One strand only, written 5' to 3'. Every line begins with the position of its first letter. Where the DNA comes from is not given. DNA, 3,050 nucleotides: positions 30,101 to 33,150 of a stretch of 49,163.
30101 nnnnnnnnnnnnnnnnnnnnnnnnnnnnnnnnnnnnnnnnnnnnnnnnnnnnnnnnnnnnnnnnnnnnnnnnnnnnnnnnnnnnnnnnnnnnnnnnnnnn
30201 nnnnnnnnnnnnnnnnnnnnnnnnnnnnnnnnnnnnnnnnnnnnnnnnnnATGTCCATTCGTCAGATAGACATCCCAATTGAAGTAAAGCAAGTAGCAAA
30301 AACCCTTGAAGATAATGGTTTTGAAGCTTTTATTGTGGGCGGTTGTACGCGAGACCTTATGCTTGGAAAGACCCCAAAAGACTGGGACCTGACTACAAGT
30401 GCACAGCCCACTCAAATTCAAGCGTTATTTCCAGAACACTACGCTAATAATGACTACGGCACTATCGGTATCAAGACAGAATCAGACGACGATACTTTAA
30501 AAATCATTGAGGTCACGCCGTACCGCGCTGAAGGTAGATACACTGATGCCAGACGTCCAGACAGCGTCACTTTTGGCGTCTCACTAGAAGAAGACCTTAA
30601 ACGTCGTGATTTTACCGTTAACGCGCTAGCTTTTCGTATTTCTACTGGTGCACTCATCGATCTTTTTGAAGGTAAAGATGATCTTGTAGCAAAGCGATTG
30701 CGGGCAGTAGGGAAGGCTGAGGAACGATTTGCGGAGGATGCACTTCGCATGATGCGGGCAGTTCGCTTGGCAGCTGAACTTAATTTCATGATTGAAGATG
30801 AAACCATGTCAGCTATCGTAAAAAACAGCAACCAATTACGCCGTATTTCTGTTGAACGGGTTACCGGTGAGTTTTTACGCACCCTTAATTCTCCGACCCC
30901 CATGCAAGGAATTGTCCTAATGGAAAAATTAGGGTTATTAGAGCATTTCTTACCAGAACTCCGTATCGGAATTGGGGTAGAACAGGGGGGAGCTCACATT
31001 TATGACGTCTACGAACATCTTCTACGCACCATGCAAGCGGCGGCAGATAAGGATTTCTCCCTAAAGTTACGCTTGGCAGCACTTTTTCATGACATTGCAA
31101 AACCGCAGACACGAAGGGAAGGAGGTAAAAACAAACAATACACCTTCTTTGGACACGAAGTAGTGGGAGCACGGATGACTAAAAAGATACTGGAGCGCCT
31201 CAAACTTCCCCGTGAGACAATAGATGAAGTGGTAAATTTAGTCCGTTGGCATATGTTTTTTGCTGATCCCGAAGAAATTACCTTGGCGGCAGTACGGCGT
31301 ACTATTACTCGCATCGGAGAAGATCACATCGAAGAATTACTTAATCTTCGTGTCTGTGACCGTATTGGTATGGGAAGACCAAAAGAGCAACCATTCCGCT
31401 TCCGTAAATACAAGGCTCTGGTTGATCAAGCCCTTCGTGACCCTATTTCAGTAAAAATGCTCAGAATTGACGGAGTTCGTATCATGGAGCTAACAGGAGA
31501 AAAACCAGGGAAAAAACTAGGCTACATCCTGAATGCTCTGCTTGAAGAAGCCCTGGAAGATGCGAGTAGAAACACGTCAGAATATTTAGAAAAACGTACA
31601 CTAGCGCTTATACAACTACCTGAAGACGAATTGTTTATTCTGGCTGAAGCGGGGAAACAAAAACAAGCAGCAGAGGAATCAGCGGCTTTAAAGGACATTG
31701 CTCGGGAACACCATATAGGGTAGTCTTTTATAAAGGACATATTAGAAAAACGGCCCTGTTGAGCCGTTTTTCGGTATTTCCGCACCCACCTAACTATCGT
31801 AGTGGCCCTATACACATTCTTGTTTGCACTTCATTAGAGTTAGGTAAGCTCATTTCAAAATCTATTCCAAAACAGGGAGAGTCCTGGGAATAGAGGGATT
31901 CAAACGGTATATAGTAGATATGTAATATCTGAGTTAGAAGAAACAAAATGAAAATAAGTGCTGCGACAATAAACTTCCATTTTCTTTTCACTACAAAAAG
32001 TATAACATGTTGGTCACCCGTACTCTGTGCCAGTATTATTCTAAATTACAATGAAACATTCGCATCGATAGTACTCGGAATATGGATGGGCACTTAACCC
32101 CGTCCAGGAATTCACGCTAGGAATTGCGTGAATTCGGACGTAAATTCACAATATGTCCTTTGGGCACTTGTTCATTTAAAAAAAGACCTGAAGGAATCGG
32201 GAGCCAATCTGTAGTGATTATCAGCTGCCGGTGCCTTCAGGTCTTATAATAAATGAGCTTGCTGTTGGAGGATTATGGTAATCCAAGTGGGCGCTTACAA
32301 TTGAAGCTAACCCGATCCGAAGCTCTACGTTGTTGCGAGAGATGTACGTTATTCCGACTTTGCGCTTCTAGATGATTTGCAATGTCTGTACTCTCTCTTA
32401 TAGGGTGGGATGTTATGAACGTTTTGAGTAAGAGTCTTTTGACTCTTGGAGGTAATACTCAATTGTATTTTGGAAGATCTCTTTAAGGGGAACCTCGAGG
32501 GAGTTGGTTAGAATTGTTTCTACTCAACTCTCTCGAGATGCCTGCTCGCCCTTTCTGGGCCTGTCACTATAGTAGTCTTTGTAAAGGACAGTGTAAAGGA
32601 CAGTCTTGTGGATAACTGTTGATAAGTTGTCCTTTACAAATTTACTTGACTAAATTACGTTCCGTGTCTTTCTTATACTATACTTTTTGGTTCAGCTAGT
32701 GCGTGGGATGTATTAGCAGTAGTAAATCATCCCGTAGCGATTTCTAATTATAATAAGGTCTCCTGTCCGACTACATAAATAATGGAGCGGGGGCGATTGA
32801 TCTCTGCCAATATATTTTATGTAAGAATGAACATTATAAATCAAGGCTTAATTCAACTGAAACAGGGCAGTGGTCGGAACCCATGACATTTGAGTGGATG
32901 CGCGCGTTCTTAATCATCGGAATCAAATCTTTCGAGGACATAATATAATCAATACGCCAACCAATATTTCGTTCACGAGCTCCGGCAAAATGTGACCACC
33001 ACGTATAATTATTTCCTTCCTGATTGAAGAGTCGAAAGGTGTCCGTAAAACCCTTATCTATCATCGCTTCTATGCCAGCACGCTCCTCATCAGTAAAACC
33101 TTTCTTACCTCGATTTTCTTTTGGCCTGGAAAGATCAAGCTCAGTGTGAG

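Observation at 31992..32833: An 840 bp island with no ORF of 60 aa or more in any frame, packed with strong helices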

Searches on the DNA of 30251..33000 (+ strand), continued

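Call 70: search_with_rna_model(model_id=R2, sources=[window, L001, L002, L003, L004, L005, L007, L008, L009, L010, L011, L012, L013, L014, L015, L016, L017, L018, L019, L020, L021, L022, L023, L024, L025, L026, L027, L028, L029, L030, L031, L032, L033, L034, L035, L036, L037, L038, L039, L040, L041, L042, L043, L048, L052, L070, L071, L075, L079, L085, L088, L091, L093, L094, L100, L104, L105, L107, L113, L119, L125, L126, L127, L131], max_evalue=0.000001, make_alignment=true)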
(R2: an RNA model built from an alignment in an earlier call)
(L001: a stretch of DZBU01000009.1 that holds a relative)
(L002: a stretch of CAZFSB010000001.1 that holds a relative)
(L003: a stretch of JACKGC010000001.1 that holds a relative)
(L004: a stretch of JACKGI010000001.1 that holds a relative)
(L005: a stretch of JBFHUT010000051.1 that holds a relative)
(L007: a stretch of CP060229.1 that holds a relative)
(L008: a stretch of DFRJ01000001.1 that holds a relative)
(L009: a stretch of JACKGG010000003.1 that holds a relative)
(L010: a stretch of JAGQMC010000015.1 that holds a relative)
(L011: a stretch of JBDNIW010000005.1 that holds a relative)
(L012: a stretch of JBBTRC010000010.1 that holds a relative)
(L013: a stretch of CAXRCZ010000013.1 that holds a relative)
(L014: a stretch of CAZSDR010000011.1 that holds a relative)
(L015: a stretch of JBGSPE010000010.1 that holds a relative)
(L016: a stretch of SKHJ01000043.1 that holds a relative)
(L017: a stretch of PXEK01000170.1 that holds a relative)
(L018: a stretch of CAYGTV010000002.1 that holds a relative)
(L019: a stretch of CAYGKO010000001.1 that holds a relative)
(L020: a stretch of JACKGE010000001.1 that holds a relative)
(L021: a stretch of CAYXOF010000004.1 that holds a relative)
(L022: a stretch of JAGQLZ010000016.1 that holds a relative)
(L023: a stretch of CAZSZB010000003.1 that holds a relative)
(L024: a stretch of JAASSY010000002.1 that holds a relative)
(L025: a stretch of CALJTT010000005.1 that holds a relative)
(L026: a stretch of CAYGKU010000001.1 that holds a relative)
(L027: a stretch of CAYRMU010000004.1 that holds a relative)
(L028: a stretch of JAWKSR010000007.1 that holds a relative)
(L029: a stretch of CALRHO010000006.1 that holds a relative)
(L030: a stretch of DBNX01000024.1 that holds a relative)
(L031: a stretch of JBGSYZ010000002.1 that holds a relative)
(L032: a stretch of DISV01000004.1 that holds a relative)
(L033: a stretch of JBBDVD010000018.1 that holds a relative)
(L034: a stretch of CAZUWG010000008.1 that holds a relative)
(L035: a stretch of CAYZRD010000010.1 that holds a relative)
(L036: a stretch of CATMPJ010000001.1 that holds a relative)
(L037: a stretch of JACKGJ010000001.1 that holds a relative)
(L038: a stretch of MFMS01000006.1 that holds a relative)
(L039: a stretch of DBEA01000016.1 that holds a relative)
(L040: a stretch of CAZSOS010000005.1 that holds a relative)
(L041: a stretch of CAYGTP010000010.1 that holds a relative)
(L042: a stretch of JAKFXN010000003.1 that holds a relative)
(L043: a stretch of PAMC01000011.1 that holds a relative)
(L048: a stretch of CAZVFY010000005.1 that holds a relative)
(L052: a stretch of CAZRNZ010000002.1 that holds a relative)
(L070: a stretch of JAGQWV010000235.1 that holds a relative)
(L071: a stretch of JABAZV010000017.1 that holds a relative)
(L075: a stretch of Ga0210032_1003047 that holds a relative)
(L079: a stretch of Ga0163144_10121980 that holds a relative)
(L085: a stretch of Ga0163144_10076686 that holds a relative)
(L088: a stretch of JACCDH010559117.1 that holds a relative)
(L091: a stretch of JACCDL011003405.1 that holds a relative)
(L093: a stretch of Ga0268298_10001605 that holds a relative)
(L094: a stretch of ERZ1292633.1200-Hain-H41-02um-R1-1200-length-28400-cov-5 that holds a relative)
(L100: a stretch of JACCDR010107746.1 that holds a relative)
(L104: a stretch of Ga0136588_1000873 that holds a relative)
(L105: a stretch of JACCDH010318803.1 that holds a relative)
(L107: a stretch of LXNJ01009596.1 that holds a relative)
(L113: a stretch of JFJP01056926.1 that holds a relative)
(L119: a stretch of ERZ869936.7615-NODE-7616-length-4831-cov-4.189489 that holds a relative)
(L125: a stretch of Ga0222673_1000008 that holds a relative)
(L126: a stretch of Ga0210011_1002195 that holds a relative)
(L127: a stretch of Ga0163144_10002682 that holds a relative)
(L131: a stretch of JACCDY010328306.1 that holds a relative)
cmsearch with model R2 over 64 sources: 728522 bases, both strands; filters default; matches with E-value up to 0.000001: 66.
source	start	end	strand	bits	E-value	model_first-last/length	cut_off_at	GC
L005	4895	5053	-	166.9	1.3e-35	1-159/159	no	0.43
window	32178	32336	-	162.8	1.1e-34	1-159/159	no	0.45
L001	7528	7686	-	162.7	1.2e-34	1-159/159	no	0.47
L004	7741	7901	-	155.4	5.8e-33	1-159/159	no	0.46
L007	8035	8193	-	152.3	2.9e-32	1-159/159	no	0.44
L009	7806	7966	-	151.5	4.4e-32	1-159/159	no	0.48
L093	1687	1845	-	151.5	4.6e-32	1-159/159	no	0.43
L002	7764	7921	-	146.4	6.6e-31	1-159/159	no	0.47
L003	7899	8055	-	145.6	1e-30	1-159/159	no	0.48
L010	7882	8049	-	136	1.6e-28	1-159/159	no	0.45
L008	7648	7800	-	132.9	8.5e-28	1-159/159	no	0.52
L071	8198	8346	-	132.9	8.6e-28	1-159/159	no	0.49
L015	7664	7806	-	130.4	3.2e-27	1-159/159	no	0.48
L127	2381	2526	-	129.4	5.6e-27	1-159/159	no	0.45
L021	7674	7820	-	128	1.2e-26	1-159/159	no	0.46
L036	7666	7817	-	127.4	1.6e-26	1-159/159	no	0.43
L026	8195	8364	-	125.3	4.8e-26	1-159/159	no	0.38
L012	7684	7832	-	124.2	8.6e-26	1-159/159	no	0.53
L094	6321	6469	+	124.2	8.6e-26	1-159/159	no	0.53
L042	7782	7938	-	121.1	4.5e-25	1-159/159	no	0.39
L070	8099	8238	-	115.2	1e-23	1-159/159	no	0.51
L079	1539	1695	+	108.5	3.5e-22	1-159/159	no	0.37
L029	2012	2174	-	108.4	3.7e-22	1-159/159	no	0.52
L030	5708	5862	-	107.7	5.5e-22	1-159/159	no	0.46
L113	1366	1521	-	103.1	6.3e-21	1-159/159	no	0.37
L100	3335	3488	-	98.6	6.7e-20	1-159/159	no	0.44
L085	1442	1595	+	98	9.1e-20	1-159/159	no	0.42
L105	2544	2684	-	97.6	1.2e-19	1-159/159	no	0.45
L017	2711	2861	-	96.3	2.2e-19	1-159/159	no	0.48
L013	7497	7638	-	92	2.2e-18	1-159/159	no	0.51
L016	2749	2889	-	85.3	7.7e-17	1-159/159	no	0.49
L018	7590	7738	-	83.6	1.9e-16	1-159/159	no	0.47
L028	7758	7937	-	82.9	2.7e-16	1-159/159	no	0.49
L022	5363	5512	-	82.7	3.1e-16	1-159/159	no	0.39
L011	7653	7802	-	81.7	5.2e-16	1-159/159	no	0.46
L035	7588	7756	-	78.6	2.7e-15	1-159/159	no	0.51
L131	6809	6964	-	77.9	3.9e-15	1-159/159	no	0.45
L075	1615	1778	+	75.6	1.3e-14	1-159/159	no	0.41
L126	3753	3916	-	75.6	1.3e-14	1-159/159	no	0.41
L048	7477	7612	-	74.8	2e-14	1-159/159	no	0.43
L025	7502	7636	-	74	3.1e-14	1-159/159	no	0.52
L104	7622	7775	+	68.2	6.6e-13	1-159/159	no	0.42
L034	6027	6130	-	63.3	8.9e-12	1-159/159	no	0.52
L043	7588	7684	-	61.8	2e-11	1-159/159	no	0.53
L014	2733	2868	-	61.5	2.4e-11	1-159/159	no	0.46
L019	8014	8112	-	61.4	2.4e-11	1-159/159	no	0.47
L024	8179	8345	-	60.3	4.5e-11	1-159/159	no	0.51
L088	3156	3302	-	60.3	4.5e-11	1-159/159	no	0.46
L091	12021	12165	+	60.2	4.6e-11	1-159/159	no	0.43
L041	7698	7911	-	60.1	4.9e-11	1-159/159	no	0.45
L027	3868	4012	-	59.1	8.2e-11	1-159/159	no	0.44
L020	7647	7872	-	56.3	3.7e-10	1-159/159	no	0.53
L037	7606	7720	-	55.9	4.5e-10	1-159/159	no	0.45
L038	7872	8057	-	50.7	7.1e-09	1-159/159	no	0.51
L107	3169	3323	-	50.3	8.9e-09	1-159/159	no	0.41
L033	6091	6265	-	48.1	2.9e-08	1-159/159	no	0.46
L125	1744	1836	+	47.6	3.7e-08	1-159/159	no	0.51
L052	8259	8356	-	47.2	4.7e-08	1-159/159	no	0.42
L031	7154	7314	-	46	8.5e-08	1-159/159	no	0.45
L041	7673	7773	+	45.9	9.2e-08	1-159/159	no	0.43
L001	7457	7600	+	43.6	3.1e-07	1-159/159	no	0.43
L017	2678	2783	+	42.9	4.5e-07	1-159/159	no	0.43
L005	4836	4968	+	42.8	4.6e-07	1-159/159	no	0.46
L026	8104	8270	+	42.4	5.8e-07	1-159/159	no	0.36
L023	5013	5161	-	41.9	7.5e-07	1-159/159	no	0.49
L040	8086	8173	-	41.4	9.8e-07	1-159/159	no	0.48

Alignment A6: 66 matches aligned to the model, 343 columns, each read 5' to 3' on its own strand. Consensus structure (alignment columns), stored with it:
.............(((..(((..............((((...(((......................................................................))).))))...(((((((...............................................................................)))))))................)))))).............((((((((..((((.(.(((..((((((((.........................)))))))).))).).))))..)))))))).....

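Call 71: search_with_rna_model(model_id=R2, sources=[window, L001, L002, L003, L004, L005, L007, L008, L009, L010, L011, L012, L013, L014, L015, L016, L017, L018, L019, L020, L021, L022, L023, L024, L025, L026, L027, L028, L029, L030, L031, L032, L033, L034, L035, L036, L037, L038, L039, L040, L041, L042, L043, L048, L052, L070, L071, L075, L079, L085, L088, L091, L093, L094, L100, L104, L105, L107, L113, L119, L125, L126, L127, L131], max_evalue=9e-8, make_alignment=true)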
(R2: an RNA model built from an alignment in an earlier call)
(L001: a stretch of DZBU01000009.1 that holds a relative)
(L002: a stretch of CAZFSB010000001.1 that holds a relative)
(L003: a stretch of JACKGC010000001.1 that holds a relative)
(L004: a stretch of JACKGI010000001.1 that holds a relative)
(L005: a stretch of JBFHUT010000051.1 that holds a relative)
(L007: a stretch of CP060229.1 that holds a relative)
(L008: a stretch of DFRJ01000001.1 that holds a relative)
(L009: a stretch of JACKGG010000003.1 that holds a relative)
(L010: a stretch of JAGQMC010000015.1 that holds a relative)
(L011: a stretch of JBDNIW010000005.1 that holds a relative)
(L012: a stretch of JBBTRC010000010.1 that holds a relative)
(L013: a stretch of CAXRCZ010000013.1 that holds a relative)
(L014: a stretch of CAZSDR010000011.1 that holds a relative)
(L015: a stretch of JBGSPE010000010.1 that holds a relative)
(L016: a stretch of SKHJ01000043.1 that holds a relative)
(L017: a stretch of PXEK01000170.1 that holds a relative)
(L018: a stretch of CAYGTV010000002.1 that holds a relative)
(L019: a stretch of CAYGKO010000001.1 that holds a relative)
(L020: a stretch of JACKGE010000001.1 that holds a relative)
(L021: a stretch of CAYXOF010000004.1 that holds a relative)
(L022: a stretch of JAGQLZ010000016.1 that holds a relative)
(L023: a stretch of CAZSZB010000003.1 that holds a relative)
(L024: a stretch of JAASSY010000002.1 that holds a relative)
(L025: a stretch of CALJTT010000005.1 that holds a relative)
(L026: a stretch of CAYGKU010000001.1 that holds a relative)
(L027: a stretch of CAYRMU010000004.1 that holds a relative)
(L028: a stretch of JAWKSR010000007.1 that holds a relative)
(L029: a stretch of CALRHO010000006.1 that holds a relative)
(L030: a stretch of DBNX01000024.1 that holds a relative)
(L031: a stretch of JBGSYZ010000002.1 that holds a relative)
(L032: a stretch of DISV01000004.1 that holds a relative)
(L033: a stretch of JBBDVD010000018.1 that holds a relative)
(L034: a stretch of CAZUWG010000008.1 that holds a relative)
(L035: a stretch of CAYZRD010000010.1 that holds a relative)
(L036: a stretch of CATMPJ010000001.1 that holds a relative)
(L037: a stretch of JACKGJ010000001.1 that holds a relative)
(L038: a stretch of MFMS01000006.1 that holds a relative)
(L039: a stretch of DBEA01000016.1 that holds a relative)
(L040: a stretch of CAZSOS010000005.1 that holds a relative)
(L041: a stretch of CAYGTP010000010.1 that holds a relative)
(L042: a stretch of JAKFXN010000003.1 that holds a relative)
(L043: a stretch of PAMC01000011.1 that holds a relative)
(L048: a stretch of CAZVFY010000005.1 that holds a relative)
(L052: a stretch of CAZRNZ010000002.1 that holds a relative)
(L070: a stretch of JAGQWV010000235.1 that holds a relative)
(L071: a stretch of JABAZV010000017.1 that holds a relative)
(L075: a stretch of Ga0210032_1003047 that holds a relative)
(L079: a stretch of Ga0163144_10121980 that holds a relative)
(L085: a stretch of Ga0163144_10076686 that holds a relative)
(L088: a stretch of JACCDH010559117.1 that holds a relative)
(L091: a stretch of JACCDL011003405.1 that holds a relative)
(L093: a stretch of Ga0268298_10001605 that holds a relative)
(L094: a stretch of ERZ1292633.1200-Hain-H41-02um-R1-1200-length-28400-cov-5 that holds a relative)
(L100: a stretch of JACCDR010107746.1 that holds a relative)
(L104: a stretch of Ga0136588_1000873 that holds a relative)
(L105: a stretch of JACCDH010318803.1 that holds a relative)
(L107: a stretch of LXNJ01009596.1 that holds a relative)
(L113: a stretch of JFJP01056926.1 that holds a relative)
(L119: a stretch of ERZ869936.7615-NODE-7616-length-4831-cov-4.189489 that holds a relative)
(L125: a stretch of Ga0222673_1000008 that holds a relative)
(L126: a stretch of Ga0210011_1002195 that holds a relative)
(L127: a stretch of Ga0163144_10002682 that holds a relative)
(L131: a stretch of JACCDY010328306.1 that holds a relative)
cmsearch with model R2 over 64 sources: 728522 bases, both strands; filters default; matches with E-value up to 9e-8: 59.
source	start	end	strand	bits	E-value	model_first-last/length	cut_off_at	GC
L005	4895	5053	-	166.9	1.3e-35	1-159/159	no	0.43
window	32178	32336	-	162.8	1.1e-34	1-159/159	no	0.45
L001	7528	7686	-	162.7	1.2e-34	1-159/159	no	0.47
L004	7741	7901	-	155.4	5.8e-33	1-159/159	no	0.46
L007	8035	8193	-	152.3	2.9e-32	1-159/159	no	0.44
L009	7806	7966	-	151.5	4.4e-32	1-159/159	no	0.48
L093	1687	1845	-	151.5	4.6e-32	1-159/159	no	0.43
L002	7764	7921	-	146.4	6.6e-31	1-159/159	no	0.47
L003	7899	8055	-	145.6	1e-30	1-159/159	no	0.48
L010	7882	8049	-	136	1.6e-28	1-159/159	no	0.45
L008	7648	7800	-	132.9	8.5e-28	1-159/159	no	0.52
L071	8198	8346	-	132.9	8.6e-28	1-159/159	no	0.49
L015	7664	7806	-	130.4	3.2e-27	1-159/159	no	0.48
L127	2381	2526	-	129.4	5.6e-27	1-159/159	no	0.45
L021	7674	7820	-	128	1.2e-26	1-159/159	no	0.46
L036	7666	7817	-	127.4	1.6e-26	1-159/159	no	0.43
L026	8195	8364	-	125.3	4.8e-26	1-159/159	no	0.38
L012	7684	7832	-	124.2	8.6e-26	1-159/159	no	0.53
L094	6321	6469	+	124.2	8.6e-26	1-159/159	no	0.53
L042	7782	7938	-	121.1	4.5e-25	1-159/159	no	0.39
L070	8099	8238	-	115.2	1e-23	1-159/159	no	0.51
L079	1539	1695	+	108.5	3.5e-22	1-159/159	no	0.37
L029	2012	2174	-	108.4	3.7e-22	1-159/159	no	0.52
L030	5708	5862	-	107.7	5.5e-22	1-159/159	no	0.46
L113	1366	1521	-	103.1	6.3e-21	1-159/159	no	0.37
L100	3335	3488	-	98.6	6.7e-20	1-159/159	no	0.44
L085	1442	1595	+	98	9.1e-20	1-159/159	no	0.42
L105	2544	2684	-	97.6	1.2e-19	1-159/159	no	0.45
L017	2711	2861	-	96.3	2.2e-19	1-159/159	no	0.48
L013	7497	7638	-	92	2.2e-18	1-159/159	no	0.51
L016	2749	2889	-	85.3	7.7e-17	1-159/159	no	0.49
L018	7590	7738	-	83.6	1.9e-16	1-159/159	no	0.47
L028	7758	7937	-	82.9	2.7e-16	1-159/159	no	0.49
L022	5363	5512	-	82.7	3.1e-16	1-159/159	no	0.39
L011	7653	7802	-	81.7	5.2e-16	1-159/159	no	0.46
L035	7588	7756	-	78.6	2.7e-15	1-159/159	no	0.51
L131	6809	6964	-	77.9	3.9e-15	1-159/159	no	0.45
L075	1615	1778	+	75.6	1.3e-14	1-159/159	no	0.41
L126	3753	3916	-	75.6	1.3e-14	1-159/159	no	0.41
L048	7477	7612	-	74.8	2e-14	1-159/159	no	0.43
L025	7502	7636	-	74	3.1e-14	1-159/159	no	0.52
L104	7622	7775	+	68.2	6.6e-13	1-159/159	no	0.42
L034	6027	6130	-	63.3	8.9e-12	1-159/159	no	0.52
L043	7588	7684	-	61.8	2e-11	1-159/159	no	0.53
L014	2733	2868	-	61.5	2.4e-11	1-159/159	no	0.46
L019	8014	8112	-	61.4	2.4e-11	1-159/159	no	0.47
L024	8179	8345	-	60.3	4.5e-11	1-159/159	no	0.51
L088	3156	3302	-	60.3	4.5e-11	1-159/159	no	0.46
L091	12021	12165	+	60.2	4.6e-11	1-159/159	no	0.43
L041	7698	7911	-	60.1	4.9e-11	1-159/159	no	0.45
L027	3868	4012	-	59.1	8.2e-11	1-159/159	no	0.44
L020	7647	7872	-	56.3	3.7e-10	1-159/159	no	0.53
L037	7606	7720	-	55.9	4.5e-10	1-159/159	no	0.45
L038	7872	8057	-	50.7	7.1e-09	1-159/159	no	0.51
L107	3169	3323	-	50.3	8.9e-09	1-159/159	no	0.41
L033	6091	6265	-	48.1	2.9e-08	1-159/159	no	0.46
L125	1744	1836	+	47.6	3.7e-08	1-159/159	no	0.51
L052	8259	8356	-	47.2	4.7e-08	1-159/159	no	0.42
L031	7154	7314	-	46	8.5e-08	1-159/159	no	0.45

Alignment A7: 59 matches aligned to the model, 343 columns, each read 5' to 3' on its own strand. Consensus structure (alignment columns), stored with it:
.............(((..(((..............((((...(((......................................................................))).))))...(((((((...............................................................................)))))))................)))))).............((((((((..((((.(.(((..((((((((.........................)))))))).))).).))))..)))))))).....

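Call 79: search_rna_families(source=window, start=32165, end=32575, threshold=evalue, max_evalue=10)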
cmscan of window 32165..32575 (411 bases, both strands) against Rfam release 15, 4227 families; matches with E-value up to 10: 4.
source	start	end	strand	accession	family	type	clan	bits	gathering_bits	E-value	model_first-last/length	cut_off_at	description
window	32173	32255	-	RF03360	mir-3156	Gene; miRNA;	-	18.5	76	0.55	1-77/77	no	mir-3156 microRNA precursor family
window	32406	32482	+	RF00833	mir-70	Gene; miRNA;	-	15.8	90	3.8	1-79/79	no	mir-70 microRNA precursor family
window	32404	32434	-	RF02753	ES173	Gene; sRNA;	-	13.7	90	8.2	1-64/64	no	ES173 sRNA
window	32165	32188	+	RF01696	Chlorobi-1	Gene; sRNA;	-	10.6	50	6.3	44-67/67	5'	Chlorobi-1 RNA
